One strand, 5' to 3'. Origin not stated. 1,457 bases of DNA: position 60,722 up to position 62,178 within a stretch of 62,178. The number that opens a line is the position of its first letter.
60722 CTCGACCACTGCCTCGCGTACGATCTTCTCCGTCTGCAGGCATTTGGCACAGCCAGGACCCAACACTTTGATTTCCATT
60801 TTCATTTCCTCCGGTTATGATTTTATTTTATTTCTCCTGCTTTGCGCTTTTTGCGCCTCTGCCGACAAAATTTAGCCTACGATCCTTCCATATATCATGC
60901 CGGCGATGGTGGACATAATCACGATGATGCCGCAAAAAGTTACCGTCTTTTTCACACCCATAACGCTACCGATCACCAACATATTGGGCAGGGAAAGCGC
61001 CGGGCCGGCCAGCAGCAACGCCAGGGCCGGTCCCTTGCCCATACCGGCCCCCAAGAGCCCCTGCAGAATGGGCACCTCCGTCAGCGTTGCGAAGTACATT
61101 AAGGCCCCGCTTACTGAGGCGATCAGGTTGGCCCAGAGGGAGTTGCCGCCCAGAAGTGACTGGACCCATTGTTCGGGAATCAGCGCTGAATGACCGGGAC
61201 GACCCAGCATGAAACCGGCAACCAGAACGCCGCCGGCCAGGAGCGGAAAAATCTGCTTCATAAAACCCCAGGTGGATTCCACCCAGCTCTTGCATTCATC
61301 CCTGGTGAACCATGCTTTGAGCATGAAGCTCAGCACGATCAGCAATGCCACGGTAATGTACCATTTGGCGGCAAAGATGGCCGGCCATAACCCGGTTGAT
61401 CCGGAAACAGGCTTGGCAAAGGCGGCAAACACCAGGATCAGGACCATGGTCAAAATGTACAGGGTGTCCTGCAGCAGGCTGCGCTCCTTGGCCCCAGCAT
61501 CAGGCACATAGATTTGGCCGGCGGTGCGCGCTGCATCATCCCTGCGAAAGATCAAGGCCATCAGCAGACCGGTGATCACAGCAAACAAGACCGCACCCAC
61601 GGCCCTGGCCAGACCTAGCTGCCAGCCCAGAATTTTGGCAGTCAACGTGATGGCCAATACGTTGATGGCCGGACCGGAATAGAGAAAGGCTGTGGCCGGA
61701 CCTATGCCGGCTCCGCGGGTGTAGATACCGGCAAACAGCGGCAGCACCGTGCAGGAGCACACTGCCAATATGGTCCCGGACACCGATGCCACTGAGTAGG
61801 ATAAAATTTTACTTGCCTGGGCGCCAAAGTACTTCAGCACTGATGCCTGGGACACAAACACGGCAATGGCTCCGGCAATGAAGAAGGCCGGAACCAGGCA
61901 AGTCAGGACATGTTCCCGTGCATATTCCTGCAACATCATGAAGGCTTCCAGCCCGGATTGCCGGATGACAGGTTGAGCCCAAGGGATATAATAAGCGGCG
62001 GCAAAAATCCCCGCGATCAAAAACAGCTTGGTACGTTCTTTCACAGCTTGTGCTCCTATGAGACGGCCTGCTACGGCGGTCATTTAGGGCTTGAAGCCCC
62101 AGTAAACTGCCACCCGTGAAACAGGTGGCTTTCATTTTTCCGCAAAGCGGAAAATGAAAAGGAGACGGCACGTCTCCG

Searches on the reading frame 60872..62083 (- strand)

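Call 49: search_protein_families(library=pfam, proteins=[window:60872-62083:-])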
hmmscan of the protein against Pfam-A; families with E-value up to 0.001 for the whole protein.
window:60872-62083:- (403 aa): 1 family
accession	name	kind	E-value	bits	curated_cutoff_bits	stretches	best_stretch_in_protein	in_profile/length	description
PF03773.19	ArsP_1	-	2.6e-77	260.3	32.3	1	46-399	3-293/294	Predicted permease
